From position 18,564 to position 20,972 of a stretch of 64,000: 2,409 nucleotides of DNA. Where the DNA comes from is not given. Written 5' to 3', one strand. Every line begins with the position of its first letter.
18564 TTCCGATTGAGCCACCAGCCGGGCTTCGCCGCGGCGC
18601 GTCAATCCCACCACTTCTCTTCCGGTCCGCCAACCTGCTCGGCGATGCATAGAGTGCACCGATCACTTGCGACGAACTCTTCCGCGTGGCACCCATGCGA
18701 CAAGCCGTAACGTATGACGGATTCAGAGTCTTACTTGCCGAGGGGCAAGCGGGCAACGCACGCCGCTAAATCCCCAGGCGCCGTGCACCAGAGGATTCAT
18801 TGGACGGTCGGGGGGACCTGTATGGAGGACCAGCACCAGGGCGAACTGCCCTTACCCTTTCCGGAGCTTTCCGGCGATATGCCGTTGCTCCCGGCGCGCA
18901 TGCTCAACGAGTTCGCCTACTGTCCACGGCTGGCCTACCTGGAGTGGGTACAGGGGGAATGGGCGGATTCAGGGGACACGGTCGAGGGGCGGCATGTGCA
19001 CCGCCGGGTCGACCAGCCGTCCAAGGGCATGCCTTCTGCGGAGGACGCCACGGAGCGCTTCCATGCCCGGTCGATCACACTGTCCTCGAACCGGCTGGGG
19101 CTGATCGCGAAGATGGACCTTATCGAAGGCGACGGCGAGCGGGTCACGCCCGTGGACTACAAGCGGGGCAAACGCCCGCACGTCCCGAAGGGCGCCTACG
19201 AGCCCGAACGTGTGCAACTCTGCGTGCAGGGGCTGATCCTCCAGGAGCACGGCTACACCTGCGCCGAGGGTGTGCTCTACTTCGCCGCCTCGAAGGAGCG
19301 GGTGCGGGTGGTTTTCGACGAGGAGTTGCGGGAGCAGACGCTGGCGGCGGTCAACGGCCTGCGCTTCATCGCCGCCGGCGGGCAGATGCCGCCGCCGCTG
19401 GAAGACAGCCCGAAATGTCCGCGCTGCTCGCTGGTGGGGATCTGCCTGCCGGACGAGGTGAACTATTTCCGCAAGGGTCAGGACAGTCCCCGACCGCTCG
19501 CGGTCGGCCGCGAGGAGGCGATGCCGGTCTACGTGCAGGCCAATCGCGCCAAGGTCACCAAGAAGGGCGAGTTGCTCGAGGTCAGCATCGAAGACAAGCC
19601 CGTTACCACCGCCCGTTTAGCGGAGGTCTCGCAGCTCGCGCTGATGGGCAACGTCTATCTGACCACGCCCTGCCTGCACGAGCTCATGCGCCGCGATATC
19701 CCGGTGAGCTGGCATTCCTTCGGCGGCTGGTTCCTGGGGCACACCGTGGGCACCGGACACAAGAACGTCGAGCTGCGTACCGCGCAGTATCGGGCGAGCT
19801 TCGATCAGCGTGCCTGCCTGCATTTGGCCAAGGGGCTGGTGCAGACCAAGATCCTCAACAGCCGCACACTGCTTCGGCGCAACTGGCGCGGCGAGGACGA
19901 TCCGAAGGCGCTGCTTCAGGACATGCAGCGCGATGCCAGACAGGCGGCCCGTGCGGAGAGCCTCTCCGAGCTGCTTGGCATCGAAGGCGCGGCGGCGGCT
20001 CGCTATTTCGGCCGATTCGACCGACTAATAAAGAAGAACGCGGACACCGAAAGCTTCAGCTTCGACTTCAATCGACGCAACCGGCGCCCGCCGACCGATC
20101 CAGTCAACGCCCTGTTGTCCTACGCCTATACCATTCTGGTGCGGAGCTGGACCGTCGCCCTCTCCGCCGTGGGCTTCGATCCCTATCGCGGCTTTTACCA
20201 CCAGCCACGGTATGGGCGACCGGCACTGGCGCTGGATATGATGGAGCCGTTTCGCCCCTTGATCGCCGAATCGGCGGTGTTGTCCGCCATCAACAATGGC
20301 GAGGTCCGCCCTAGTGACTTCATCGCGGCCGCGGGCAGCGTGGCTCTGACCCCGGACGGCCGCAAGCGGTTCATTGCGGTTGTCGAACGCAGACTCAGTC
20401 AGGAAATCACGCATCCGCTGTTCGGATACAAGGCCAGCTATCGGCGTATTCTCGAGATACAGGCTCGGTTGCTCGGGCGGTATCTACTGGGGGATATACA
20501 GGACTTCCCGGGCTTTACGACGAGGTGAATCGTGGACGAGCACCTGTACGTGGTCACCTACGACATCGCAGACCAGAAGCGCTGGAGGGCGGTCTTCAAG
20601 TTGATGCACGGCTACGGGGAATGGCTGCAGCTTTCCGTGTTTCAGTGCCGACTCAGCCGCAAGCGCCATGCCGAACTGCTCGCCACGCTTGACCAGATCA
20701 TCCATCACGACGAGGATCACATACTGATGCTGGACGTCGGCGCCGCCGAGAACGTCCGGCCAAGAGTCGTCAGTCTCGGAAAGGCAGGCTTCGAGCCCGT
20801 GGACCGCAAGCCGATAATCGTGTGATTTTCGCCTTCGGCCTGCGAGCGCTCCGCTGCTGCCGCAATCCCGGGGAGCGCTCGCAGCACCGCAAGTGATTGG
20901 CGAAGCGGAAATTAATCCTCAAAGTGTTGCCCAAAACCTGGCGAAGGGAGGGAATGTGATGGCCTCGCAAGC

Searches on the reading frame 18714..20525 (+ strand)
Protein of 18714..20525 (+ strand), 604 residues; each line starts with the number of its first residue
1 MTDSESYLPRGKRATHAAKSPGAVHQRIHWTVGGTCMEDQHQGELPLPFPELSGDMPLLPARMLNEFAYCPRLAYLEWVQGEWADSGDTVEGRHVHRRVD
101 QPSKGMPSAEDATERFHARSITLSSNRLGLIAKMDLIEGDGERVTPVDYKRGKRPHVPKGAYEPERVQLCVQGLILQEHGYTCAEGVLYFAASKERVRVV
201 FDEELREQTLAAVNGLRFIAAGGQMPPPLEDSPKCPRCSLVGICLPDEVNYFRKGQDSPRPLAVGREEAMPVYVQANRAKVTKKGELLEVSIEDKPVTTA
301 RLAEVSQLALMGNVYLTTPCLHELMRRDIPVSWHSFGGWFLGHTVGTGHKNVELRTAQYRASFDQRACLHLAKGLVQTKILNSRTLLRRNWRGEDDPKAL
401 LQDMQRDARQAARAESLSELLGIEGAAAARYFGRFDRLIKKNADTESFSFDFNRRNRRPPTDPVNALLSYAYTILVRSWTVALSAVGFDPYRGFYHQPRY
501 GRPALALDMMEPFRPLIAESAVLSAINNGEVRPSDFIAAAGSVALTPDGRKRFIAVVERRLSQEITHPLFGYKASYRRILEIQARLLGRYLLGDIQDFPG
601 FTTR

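Call 9: search_protein_families(library=ncbifam, proteins=[window:18714-20525:+], max_evalue=0.1)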
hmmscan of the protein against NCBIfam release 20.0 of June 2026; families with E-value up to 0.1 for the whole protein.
window:18714-20525:+ (604 aa): 11 families
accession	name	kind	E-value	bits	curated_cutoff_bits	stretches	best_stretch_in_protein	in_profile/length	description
NF049935.1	cas4g_cas1g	exception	1.6e-250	832.3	560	1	58-604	1-546/546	CRISPR-associated endonuclease Cas4g/Cas1g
TIGR04093.1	cas1_CYANO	exception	1e-87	294.2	385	1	272-603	3-333/334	type I-D CRISPR-associated endonuclease Cas1d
TIGR03640.1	cas1_DVULG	exception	1.8e-83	280.5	385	1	272-602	6-339/340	type I-C CRISPR-associated endonuclease Cas1c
TIGR00287.1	cas1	equivalog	2.6e-73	247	71.7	1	272-594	2-322/327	CRISPR-associated endonuclease Cas1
TIGR03983.1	cas1_MYXAN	equivalog_domain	1e-67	228.6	358.05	1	272-595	14-338/347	type I-MYXAN CRISPR-associated endonuclease Cas1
TIGR03641.1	cas1_HMARI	exception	2.8e-43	148.4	304.1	1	279-594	9-314/324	type I-B CRISPR-associated endonuclease Cas1b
TIGR00372.1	cas4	equivalog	7.4e-30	104.1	65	1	63-246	5-180/180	CRISPR-associated protein Cas4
TIGR04329.1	cas1_PREFRAN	exception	4.4e-28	98.3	300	1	283-579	21-302/317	type V CRISPR-associated endonuclease Cas1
TIGR03639.1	cas1_NMENI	exception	2.2e-16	60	120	1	296-522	26-230/278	type II CRISPR-associated endonuclease Cas1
TIGR04328.1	cas4_PREFRAN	exception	0.00012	22.2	70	1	63-200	5-132/178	type V CRISPR-associated protein Cas4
TIGR03638.1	cas1_ECOLI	exception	0.0015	17.8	215.6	1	412-498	125-206/269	type I-E CRISPR-associated endonuclease Cas1e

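Call 10: search_protein_families(library=pfam, proteins=[window:18714-20525:+], max_evalue=0.1)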
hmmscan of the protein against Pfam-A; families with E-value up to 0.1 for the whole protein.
window:18714-20525:+ (604 aa): 3 families
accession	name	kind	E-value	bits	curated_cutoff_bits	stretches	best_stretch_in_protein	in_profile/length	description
PF01867.21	Cas_Cas1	-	7.1e-90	301.4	22.3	1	272-558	1-282/283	CRISPR associated protein Cas1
PF01930.23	Cas_Cas4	-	9.7e-19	68.5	22.7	1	63-245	4-159/160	Domain of unknown function DUF83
PF12705.13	PDDEXK_1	-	1.4e-08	35.5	22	1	112-244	104-246/247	PD-(D/E)XK nuclease superfamily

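Call 35: search_dna_similar(query=window:18714-20525:+, collection=plasmids, mode=protein, max_rows=30)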
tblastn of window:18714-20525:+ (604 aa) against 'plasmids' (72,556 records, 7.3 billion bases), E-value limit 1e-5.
Records with a match: 188; places in all: 234; records where one place covers at least 80% of the query: 88.
Best place of each record, by identity: <60% 188.
By first word of the organism name: Thermus 19; Nostoc 12; Bacillus 10; Synechocystis 9; Leptolyngbya 6; Streptomyces 6; Picosynechococcus 6; Deinococcus 5; Gloeothece 4; Nitratidesulfovibrio 4; and 78 more.
By predicted mobility (MOB-suite, as given by PLSDB): non-mobilizable 162; conjugative 13; mobilizable 13.
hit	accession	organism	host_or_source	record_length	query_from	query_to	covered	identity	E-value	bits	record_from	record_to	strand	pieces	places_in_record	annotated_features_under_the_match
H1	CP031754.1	Cereibacter sphaeroides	cell culture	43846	37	604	94%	55.2%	0e+0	618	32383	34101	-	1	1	CRISPR-associated endonuclease Cas4/Cas1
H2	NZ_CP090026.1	Cereibacter azotoformans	cell culture,Aquaculture sediment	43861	37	604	94%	55.2%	0e+0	618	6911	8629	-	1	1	CRISPR-associated endonuclease Cas4/Cas1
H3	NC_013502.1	Rhodothermus marinus DSM 4252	-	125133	58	604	91%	46.3%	1e-139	456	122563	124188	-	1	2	cas1: CRISPR-associated endonuclease Cas1 | cas2: CRISPR-associated endonuclease Cas2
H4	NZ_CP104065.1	Alicyclobacillus dauci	cell culture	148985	56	604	91%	38.6%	3e-48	333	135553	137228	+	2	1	none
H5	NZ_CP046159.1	Leptolyngbya sp. BL0902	cell culture,open pond on an algae farm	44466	55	599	86%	38.2%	3e-85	342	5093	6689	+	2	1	cas1d: type I-D CRISPR-associated endonuclease Cas1d | cas4: CRISPR-associated protein Cas4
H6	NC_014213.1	Allomeiothermus silvanus DSM 9946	hot spring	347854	59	604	88%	37.3%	2e-68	286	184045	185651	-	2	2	cas1c: type I-C CRISPR-associated endonuclease Cas1c | cas4: CRISPR-associated protein Cas4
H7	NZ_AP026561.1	Deinococcus aetherius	-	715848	46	604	90%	35.5%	6e-62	265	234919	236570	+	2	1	cas1c: type I-C CRISPR-associated endonuclease Cas1c | cas4: CRISPR-associated protein Cas4 | cas2: CRISPR-associated endonuclease Cas2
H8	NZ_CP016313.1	Thermus brockianus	whole organism,environmental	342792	59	604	86%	36.5%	2e-62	266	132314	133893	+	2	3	cas1c: type I-C CRISPR-associated endonuclease Cas1c | cas4: CRISPR-associated protein Cas4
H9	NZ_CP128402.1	Candidatus Chlorohelix allophototropha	Single colony of Candidatus Chlorohelix ...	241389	64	604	87%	36.0%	1e-70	294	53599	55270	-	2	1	cas1d: type I-D CRISPR-associated endonuclease Cas1d | cas4: CRISPR-associated protein Cas4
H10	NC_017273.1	Thermus thermophilus SG0.5JP17-16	-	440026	59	604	88%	35.5%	3e-60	259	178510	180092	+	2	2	cas1c: type I-C CRISPR-associated endonuclease Cas1c | cas4: CRISPR-associated protein Cas4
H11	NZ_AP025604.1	Thermus thermophilus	-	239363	59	604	88%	35.5%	3e-60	259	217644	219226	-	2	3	cas1c: type I-C CRISPR-associated endonuclease Cas1c | cas4: CRISPR-associated protein Cas4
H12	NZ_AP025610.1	Thermus thermophilus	-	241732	59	604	88%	35.5%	1e-36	258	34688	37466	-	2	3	transposase | cas1c: type I-C CRISPR-associated endonuclease Cas1c | cas4: CRISPR-associated protein Cas4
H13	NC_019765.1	Stanieria cyanosphaera PCC 7437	-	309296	59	599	88%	35.3%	2e-73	303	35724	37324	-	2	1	cas1d: type I-D CRISPR-associated endonuclease Cas1d | cas4: CRISPR-associated protein Cas4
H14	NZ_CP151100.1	Nostoc sp. UHCC 0302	isolated culture,lake sediment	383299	51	599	87%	35.5%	1e-78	320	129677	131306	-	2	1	cas1d: type I-D CRISPR-associated endonuclease Cas1d | cas4: CRISPR-associated protein Cas4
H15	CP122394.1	Geminicoccaceae bacterium SCSIO 64248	Montipora informis (coral)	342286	51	602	91%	33.8%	1e-68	249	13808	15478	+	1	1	cas1c: type I-C CRISPR-associated endonuclease Cas1c | cas4: CRISPR-associated protein Cas4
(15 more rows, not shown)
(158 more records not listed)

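Call 36: get_annotated_region(hit=H2, flank=12000)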
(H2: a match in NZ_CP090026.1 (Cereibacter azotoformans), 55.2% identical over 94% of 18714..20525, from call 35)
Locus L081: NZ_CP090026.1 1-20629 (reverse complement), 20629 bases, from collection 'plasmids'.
description: Cereibacter azotoformans strain SY5 plasmid p4, complete sequence
organism: Cereibacter azotoformans (NCBI taxid 43057)
taxonomy: Bacteria; Pseudomonadota; Alphaproteobacteria; Rhodobacterales; Paracoccaceae; Cereibacter; Cereibacter azotoformans
host: -; source: cell culture,Aquaculture sediment; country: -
typing (MOB-suite, as given by PLSDB): non-mobilizable
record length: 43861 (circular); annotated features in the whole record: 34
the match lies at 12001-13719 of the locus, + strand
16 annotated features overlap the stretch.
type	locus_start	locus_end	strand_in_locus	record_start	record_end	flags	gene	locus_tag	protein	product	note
CDS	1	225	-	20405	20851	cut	-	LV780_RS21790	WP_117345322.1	hypothetical protein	-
CDS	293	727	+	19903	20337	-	-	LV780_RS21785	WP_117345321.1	MarR family transcriptional regulator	GO:0006355 - regulation of DNA-templated transcription [Evidence IEA]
CDS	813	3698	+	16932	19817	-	-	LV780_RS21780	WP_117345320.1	Tn3 family transposase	-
CDS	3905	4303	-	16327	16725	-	-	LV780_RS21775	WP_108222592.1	helix-turn-helix transcriptional regulator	-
CDS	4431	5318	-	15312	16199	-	-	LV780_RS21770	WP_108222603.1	WYL domain-containing protein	-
CDS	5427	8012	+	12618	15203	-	cas3u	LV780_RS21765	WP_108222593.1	type I-U CRISPR-associated helicase/endonuclease Cas3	GO:0043571 - maintenance of CRISPR repeat elements [Evidence IEA]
CDS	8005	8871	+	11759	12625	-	cas8c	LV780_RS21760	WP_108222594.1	type I-U CRISPR-associated protein Cas8c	-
CDS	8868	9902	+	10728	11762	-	cas7u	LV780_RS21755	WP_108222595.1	type I-U CRISPR-associated RAMP protein Csb1/Cas7u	GO:0043571 - maintenance of CRISPR repeat elements [Evidence IEA]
CDS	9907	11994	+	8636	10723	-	csb2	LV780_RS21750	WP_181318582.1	type I-U CRISPR-associated protein Csb2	GO:0043571 - maintenance of CRISPR repeat elements [Evidence IEA]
CDS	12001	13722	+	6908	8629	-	-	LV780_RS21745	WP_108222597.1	CRISPR-associated endonuclease Cas4/Cas1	-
CDS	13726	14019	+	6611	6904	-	cas2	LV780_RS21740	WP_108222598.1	CRISPR-associated endonuclease Cas2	GO:0043571 - maintenance of CRISPR repeat elements [Evidence IEA]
CDS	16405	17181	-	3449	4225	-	-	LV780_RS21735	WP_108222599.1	RES family NAD+ phosphorylase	-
CDS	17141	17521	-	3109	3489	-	-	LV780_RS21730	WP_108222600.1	XRE family transcriptional regulator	-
CDS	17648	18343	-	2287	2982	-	-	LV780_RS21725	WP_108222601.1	recombinase family protein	GO:0006310 - DNA recombination [Evidence IEA]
CDS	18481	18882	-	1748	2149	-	-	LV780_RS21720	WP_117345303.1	type II toxin-antitoxin system VapC family toxin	-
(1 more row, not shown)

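Call 37: get_annotated_region(hit=H3, flank=12000)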
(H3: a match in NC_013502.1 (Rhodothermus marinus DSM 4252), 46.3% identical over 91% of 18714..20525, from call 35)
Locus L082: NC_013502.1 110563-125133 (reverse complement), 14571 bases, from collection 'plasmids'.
description: Rhodothermus marinus DSM 4252 plasmid pRMAR01, complete sequence
organism: Rhodothermus marinus DSM 4252 (NCBI taxid 518766)
taxonomy: Bacteria; Rhodothermota; Rhodothermia; Rhodothermales; Rhodothermaceae; Rhodothermus; Rhodothermus marinus; Rhodothermus marinus DSM 4252
host: -; source: -; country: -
typing (MOB-suite, as given by PLSDB): non-mobilizable; replicon rep_cluster_1386
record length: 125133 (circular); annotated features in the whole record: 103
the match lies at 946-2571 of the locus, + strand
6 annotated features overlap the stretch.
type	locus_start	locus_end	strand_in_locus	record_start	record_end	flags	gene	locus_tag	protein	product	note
CDS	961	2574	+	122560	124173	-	cas1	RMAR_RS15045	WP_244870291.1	CRISPR-associated endonuclease Cas1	GO:0043571 - maintenance of CRISPR repeat elements [Evidence IEA]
CDS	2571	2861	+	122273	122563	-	cas2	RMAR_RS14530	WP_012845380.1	CRISPR-associated endonuclease Cas2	GO:0043571 - maintenance of CRISPR repeat elements [Evidence IEA]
CDS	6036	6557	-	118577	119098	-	-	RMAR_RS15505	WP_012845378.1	helix-turn-helix domain-containing protein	-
CDS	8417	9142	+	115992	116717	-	-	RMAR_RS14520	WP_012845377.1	hypothetical protein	-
CDS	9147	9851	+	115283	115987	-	-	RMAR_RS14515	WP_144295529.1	hypothetical protein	-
CDS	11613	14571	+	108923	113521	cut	avs2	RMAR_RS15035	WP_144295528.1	AVAST type 2 anti-phage system protein Avs2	-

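Call 39: search_protein_families(library=ncbifam, proteins=[L081:8005-8868:+, L081:5427-8009:+, L081:9907-11991:+], max_evalue=0.1)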
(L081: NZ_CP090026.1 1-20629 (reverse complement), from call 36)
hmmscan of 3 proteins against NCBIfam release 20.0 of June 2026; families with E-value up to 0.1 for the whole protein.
L081:8005-8868:+ (288 aa): 1 family
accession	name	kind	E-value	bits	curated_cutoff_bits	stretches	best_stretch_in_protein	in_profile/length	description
TIGR04106.1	cas8c_GSU0052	equivalog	3.1e-64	217.3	125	1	5-287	3-282/282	type I-G CRISPR-associated protein Cas8g2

L081:5427-8009:+ (861 aa): 13 families
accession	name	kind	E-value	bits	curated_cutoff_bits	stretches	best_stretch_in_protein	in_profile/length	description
TIGR02621.3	cas3_GSU0051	exception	5.2e-194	647.5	400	1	8-851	1-853/854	type I-G CRISPR-associated helicase/endonuclease Cas3g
TIGR01587.1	cas3_core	equivalog_domain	1.3e-10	41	102.45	1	275-389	222-333/358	CRISPR-associated helicase Cas3'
TIGR01596.1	cas3_HD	equivalog_domain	3.4e-10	40.3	43.45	1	688-836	1-125/178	CRISPR-associated endonuclease Cas3''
NF041062.1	DpdE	equivalog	7.7e-09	34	500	1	241-381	509-646/1048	protein DpdE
NF010337.0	PRK13766.1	equivalog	1.2e-08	33.5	610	1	274-394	365-484/781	Hef nuclease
TIGR04121.1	DEXH_lig_assoc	equivalog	1.3e-06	26.4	850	1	276-392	249-360/804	ligase-associated DNA damage response DEXH box helicase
NF038317.1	DISARM_DrmD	equivalog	1.1e-05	24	610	1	276-389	507-619/1021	DISARM system SNF2-like helicase DrmD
NF041063.1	DpdF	equivalog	1.4e-05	23.9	550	1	175-354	272-445/813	protein DpdF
TIGR02562.1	cas3_yersinia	equivalog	0.00092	17.1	565.95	1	340-379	840-880/1110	type I-F CRISPR-associated helicase Cas3f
TIGR03158.1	cas3_cyano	exception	0.003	16.7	69.1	1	338-375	319-356/357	type I-D CRISPR-associated helicase Cas3'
NF007248.0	PRK09694.1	equivalog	0.0037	15.3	569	1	271-379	556-663/878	CRISPR-associated helicase/endonuclease Cas3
NF042964.1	phospholipD_antiphage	equivalog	0.0044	15.4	1100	1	276-388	684-799/895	phospholipase D-like domain-containing anti-phage protein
NF007752.0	PRK10433.1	equivalog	0.044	13.3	212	0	259-301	11-53/228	tRNA/rRNA methyltransferase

L081:9907-11991:+ (695 aa): 1 family
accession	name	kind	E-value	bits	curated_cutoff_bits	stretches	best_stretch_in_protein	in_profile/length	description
TIGR02165.1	cas5_6_GSU0054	equivalog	3.7e-83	280.3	45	2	3-469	1-491/492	type I-G CRISPR-associated protein Csb2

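Call 45: get_annotated_region(hit=H4, flank=11000)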
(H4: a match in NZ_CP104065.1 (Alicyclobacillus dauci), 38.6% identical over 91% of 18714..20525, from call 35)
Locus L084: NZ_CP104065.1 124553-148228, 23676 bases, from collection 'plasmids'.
description: Alicyclobacillus dauci strain DSM 28700 plasmid unnamed1, complete sequence
organism: Alicyclobacillus dauci (NCBI taxid 1475485)
taxonomy: Bacteria; Bacillota; Bacilli; Bacillales; Alicyclobacillaceae; Alicyclobacillus; Alicyclobacillus dauci
host: -; source: cell culture; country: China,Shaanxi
typing (MOB-suite, as given by PLSDB): non-mobilizable
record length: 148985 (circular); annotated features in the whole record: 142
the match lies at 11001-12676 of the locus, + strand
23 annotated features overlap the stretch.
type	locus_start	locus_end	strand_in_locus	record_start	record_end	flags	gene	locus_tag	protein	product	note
CDS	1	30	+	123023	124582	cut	-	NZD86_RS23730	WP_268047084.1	TIGR02677 family protein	-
CDS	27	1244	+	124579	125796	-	-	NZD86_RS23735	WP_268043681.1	TIGR02678 family protein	-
CDS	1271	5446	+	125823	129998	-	-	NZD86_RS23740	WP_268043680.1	TIGR02680 family protein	-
CDS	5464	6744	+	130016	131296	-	-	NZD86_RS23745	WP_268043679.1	TIGR02679 domain-containing protein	-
CDS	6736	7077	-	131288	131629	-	-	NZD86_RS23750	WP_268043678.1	type II toxin-antitoxin system PemK/MazF family toxin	-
CDS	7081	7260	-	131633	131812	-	-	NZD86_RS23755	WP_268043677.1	hypothetical protein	-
CDS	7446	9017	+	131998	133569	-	cas12b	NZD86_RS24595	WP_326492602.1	type V CRISPR-associated protein Cas12b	-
CDS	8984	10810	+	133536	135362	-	cas12b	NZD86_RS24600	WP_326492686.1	type V CRISPR-associated protein Cas12b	-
CDS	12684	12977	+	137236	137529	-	cas2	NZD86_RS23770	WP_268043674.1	CRISPR-associated endonuclease Cas2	GO:0043571 - maintenance of CRISPR repeat elements [Evidence IEA]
CDS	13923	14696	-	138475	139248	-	-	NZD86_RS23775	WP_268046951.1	exodeoxyribonuclease III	-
CDS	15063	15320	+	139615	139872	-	-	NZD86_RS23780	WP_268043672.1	YciI family protein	-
CDS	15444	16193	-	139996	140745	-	-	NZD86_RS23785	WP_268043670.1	IclR family transcriptional regulator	GO:0006355 - regulation of DNA-templated transcription [Evidence IEA]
CDS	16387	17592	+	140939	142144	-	-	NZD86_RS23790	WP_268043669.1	FAD-dependent monooxygenase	-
CDS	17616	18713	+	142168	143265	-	-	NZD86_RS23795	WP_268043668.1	cupin domain-containing protein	-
CDS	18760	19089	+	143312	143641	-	-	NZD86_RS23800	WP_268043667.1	hypothetical protein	-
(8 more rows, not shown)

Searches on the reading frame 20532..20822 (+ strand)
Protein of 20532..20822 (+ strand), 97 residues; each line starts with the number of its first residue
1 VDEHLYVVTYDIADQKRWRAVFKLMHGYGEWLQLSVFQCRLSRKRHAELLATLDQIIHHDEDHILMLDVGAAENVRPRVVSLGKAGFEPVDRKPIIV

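Call 9: search_protein_families(library=ncbifam, proteins=[window:20532-20822:+], max_evalue=0.1)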
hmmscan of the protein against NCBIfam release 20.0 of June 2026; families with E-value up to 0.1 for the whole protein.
window:20532-20822:+ (97 aa): 1 family
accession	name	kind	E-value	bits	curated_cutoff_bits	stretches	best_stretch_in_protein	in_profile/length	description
TIGR01573.1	cas2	equivalog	4.3e-10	39.7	24.5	1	5-74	2-75/96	CRISPR-associated endonuclease Cas2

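Call 10: search_protein_families(library=pfam, proteins=[window:20532-20822:+], max_evalue=0.1)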
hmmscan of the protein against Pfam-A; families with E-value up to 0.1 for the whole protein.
window:20532-20822:+ (97 aa): 1 family
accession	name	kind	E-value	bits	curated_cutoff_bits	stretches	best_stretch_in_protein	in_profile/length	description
PF09827.14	CRISPR_Cas2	-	5.3e-18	65.4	23.8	1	5-71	2-68/74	CRISPR associated protein Cas2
